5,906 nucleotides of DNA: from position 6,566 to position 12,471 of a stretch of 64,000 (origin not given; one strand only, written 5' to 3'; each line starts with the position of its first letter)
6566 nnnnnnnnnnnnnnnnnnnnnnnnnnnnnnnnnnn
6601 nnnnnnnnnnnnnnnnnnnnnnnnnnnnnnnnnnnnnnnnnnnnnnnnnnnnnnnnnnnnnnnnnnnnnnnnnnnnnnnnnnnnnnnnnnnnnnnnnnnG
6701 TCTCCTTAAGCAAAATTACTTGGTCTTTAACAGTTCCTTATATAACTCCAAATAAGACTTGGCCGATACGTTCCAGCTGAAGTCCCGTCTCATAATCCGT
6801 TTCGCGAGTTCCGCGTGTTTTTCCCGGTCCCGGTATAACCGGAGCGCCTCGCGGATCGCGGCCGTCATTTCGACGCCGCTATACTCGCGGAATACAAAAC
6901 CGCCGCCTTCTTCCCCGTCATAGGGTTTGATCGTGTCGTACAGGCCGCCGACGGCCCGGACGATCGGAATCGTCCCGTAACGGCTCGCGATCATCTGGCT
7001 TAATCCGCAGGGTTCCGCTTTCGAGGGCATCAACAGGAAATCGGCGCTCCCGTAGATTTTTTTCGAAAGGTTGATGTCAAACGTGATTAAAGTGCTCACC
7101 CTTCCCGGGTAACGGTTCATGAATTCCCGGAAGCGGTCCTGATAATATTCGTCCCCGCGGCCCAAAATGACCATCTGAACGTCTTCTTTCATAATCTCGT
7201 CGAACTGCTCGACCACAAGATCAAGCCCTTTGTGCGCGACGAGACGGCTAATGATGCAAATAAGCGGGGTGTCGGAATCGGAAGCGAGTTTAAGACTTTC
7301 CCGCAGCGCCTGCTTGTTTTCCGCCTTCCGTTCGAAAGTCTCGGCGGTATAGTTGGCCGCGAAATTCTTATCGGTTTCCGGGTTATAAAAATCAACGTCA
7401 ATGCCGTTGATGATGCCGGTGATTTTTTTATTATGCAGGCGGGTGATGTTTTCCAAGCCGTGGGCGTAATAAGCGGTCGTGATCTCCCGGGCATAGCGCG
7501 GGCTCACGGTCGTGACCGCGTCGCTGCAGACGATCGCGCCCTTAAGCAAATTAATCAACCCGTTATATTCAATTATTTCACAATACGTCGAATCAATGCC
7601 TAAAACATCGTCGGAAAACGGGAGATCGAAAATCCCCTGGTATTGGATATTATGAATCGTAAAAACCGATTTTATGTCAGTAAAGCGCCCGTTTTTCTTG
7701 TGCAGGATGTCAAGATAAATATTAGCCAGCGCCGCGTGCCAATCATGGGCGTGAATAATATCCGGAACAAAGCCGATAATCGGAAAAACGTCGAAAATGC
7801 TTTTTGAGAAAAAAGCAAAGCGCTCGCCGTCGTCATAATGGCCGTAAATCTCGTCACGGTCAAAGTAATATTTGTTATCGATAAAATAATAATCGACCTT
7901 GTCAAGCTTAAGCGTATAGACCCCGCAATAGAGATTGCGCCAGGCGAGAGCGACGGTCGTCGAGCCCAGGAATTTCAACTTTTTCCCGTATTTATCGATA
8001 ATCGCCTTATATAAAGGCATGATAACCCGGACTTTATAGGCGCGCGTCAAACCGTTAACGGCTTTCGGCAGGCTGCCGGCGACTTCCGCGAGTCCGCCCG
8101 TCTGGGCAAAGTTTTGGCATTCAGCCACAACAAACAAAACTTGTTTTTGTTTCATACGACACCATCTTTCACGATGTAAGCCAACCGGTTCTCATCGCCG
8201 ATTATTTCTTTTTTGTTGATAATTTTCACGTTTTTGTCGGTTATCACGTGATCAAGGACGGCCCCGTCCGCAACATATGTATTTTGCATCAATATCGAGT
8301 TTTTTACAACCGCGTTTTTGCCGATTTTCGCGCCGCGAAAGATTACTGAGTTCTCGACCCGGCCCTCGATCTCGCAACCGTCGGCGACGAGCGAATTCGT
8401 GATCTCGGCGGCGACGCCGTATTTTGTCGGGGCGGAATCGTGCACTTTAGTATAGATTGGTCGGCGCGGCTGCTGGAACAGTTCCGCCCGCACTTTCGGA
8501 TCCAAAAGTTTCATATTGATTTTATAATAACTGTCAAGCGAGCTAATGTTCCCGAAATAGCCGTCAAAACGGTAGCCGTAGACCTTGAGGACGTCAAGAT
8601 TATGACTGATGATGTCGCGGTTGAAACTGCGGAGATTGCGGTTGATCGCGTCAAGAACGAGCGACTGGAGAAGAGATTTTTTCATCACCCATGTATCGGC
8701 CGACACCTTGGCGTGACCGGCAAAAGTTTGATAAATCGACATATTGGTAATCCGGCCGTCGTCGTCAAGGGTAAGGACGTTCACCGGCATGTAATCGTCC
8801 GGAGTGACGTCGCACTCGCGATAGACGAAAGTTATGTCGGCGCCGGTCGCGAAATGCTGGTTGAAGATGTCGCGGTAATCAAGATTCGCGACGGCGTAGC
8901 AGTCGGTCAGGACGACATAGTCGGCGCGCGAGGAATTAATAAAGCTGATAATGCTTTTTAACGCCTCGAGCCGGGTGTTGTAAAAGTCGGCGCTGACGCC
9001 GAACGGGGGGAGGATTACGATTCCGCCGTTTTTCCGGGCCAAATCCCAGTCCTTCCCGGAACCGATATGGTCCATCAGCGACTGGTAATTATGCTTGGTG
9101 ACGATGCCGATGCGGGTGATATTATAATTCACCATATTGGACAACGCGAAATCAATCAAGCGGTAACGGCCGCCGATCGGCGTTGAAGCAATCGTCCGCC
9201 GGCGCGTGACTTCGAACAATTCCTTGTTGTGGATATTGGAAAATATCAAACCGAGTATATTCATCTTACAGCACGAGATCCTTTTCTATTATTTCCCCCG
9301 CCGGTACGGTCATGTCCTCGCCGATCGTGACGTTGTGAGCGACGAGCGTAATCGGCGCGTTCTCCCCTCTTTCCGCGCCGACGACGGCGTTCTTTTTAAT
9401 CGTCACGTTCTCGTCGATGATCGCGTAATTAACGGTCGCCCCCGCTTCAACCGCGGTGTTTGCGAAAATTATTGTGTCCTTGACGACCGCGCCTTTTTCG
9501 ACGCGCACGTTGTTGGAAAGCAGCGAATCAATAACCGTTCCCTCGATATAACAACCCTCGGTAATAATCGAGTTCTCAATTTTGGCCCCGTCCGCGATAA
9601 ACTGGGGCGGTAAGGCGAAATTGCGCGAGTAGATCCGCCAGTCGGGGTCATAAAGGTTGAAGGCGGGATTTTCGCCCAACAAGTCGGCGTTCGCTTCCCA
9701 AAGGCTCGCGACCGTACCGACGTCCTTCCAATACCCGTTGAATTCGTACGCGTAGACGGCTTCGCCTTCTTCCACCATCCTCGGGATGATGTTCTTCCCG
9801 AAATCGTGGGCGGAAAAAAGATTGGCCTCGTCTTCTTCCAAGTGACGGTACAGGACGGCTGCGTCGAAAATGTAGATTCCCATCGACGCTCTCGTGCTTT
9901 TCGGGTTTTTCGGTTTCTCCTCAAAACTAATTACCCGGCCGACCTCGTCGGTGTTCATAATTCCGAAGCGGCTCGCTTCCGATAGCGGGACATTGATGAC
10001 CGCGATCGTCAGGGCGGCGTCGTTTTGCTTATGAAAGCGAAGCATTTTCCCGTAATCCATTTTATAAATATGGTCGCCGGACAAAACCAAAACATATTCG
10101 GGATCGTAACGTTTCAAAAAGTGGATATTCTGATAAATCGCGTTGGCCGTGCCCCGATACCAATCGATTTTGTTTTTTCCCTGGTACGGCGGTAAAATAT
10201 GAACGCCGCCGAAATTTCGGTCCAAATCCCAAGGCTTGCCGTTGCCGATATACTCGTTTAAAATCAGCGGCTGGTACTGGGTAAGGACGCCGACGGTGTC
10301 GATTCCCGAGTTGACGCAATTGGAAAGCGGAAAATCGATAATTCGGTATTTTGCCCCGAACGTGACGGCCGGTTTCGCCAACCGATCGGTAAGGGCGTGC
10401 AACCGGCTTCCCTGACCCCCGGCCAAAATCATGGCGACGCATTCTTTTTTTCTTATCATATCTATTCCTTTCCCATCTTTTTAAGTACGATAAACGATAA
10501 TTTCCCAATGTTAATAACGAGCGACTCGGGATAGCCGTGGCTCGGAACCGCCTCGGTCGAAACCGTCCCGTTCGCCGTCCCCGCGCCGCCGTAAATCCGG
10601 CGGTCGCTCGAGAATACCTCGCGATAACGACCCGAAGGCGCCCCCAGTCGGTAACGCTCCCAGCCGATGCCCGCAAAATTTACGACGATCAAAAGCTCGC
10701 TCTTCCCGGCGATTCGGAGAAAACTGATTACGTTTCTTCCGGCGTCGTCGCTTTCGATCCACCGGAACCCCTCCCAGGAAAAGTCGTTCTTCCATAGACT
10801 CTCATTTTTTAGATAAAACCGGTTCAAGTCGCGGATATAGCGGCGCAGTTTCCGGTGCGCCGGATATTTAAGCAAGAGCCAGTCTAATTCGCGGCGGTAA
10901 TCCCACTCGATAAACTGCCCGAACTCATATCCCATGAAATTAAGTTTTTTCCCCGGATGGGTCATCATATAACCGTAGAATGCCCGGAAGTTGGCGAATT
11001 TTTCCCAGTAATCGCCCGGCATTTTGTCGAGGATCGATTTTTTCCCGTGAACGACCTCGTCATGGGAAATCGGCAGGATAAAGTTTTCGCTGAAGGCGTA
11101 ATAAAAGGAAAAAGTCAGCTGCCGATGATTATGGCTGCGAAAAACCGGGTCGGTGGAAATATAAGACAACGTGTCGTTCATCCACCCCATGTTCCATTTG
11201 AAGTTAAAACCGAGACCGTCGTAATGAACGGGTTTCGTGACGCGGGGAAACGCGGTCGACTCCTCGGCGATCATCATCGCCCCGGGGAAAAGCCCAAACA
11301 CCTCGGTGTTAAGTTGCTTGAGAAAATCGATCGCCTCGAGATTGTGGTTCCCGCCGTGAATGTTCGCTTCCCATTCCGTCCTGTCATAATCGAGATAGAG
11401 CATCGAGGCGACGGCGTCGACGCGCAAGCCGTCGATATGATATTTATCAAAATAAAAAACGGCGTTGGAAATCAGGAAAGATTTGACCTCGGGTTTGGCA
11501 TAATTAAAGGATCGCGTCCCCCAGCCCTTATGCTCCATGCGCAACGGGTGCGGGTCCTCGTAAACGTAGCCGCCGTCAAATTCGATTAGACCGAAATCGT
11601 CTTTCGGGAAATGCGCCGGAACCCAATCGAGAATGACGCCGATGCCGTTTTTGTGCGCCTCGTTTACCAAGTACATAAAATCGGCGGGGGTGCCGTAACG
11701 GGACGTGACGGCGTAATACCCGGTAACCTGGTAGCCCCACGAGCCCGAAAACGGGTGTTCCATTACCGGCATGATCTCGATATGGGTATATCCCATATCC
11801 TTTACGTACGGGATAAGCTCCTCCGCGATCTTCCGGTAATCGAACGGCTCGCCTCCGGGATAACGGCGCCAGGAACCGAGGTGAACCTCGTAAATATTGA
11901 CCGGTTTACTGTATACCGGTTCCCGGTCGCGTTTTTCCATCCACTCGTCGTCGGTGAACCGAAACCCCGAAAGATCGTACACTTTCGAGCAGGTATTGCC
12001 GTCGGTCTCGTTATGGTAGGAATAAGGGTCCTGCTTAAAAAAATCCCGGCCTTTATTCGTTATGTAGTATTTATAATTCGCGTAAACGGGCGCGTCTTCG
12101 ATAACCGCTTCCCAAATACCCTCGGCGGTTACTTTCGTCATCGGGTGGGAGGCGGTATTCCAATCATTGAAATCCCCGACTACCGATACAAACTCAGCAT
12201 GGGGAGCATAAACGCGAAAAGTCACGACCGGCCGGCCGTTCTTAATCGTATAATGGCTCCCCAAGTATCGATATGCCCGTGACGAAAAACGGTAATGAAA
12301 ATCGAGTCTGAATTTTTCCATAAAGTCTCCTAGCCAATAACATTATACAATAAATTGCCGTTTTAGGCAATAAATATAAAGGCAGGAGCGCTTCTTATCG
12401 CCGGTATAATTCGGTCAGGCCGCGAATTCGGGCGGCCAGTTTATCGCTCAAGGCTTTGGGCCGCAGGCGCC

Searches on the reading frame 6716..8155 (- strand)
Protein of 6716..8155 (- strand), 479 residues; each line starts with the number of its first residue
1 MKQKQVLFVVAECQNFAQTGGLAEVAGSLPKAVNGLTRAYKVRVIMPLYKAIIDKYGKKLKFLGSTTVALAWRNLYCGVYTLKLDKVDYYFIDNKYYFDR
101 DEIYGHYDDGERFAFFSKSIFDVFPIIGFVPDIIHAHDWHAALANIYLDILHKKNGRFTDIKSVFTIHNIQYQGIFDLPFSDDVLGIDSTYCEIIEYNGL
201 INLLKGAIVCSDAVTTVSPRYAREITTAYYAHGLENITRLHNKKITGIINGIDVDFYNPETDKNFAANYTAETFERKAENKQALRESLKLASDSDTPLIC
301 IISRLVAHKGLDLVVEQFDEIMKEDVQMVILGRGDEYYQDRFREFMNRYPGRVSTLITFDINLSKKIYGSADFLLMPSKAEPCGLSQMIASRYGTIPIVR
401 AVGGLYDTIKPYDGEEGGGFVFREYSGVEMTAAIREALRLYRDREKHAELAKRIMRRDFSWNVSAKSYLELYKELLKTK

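Call 83: search_protein_families(library=pfam, proteins=[window:6716-8155:-], max_evalue=0.00001)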
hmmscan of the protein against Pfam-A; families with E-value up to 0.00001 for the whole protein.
window:6716-8155:- (479 aa): 4 families
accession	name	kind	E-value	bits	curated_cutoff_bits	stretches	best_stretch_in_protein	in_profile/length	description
PF08323.17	Glyco_transf_5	-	2.1e-73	247.4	22.7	1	5-238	1-237/239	Starch synthase catalytic domain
PF00534.26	Glycos_transf_1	-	2.9e-17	63.2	26.4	1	289-452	8-170/172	Glycosyl transferases group 1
PF13692.12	Glyco_trans_1_4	-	1.2e-11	45.5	27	1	297-438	2-140/142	Glycosyl transferases group 1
PF20706.3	GT4-conflict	-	6e-07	29.2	26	1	294-466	195-383/385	Family 4 Glycosyltransferase in conflict systems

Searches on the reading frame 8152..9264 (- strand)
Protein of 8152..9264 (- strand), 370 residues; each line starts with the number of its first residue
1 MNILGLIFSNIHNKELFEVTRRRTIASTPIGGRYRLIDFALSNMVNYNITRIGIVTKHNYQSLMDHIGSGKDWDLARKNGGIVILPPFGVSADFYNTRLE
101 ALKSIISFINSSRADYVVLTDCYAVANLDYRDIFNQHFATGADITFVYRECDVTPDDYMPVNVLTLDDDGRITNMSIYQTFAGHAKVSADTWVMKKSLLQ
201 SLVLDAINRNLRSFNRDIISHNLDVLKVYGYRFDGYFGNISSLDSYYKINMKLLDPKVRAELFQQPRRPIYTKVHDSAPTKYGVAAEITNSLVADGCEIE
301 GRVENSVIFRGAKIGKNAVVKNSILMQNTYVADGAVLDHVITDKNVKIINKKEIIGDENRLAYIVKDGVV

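Call 84: search_protein_families(library=pfam, proteins=[window:8152-9264:-], max_evalue=0.00001)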
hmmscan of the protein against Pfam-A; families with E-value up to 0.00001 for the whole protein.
window:8152-9264:- (370 aa): 4 families
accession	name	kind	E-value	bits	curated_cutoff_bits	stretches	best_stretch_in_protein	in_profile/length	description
PF24894.1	Hexapep_GlmU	-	5.3e-14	52.6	23.3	1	284-356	12-85/104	GlmU-like, C-terminal hexapeptide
PF00483.29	NTP_transferase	-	1.7e-08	34.8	21.2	1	16-149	13-136/245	Nucleotidyl transferase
PF25084.1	LbH_EIF2B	-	1.9e-08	34.7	54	1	290-351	21-84/105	EIF2B subunit epsilon LbH domain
PF25247.1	LbH_GLGC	-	3e-06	27.7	27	0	284-330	9-56/135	GLGC left-handed parallel beta-helix domain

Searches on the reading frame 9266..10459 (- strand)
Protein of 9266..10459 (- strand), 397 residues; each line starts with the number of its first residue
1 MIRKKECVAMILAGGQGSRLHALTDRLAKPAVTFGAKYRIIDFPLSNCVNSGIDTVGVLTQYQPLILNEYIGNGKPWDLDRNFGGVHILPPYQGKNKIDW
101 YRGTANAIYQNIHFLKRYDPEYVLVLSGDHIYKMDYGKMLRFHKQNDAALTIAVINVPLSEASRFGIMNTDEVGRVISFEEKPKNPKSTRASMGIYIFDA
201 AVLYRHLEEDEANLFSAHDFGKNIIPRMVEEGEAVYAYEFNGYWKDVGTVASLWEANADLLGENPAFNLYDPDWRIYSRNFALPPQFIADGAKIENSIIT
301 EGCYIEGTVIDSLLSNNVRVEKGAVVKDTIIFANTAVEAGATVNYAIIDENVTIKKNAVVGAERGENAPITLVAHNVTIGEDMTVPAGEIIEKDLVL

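Call 84: search_protein_families(library=pfam, proteins=[window:9266-10459:-], max_evalue=0.00001)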
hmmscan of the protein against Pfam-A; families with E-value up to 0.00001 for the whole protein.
window:9266-10459:- (397 aa): 4 families
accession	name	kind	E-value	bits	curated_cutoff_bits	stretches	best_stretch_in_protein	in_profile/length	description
PF00483.29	NTP_transferase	-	4.8e-72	242.9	21.2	1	9-261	2-243/245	Nucleotidyl transferase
PF24894.1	Hexapep_GlmU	-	1.5e-16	60.8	23.3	1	292-368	14-91/104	GlmU-like, C-terminal hexapeptide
PF25084.1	LbH_EIF2B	-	4.1e-13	49.7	54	2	308-385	35-105/105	EIF2B subunit epsilon LbH domain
PF25247.1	LbH_GLGC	-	5.2e-07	30.1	27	0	283-389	3-103/135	GLGC left-handed parallel beta-helix domain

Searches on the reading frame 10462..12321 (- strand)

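Call 83: search_protein_families(library=pfam, proteins=[window:10462-12321:-], max_evalue=0.00001)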
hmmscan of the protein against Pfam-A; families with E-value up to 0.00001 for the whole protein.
window:10462-12321:- (619 aa): 4 families
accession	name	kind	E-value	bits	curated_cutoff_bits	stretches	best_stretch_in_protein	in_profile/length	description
PF00128.31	Alpha-amylase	-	2e-21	77.2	22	1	170-238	25-92/446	Alpha amylase, catalytic domain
PF02922.24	CBM_48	-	4.3e-20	72.3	22.4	1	20-101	2-83/83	Carbohydrate-binding module 48 (Isoamylase N-terminal domain)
PF02806.24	Alpha-amylase_C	-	2.4e-19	69.9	21.2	1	521-614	1-93/95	Alpha amylase, C-terminal all-beta domain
PF22019.2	GlgB_N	-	1.2e-08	35.3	27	1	17-100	17-94/94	alpha-1,4-glucan branching enzyme GlgB, N-terminal domain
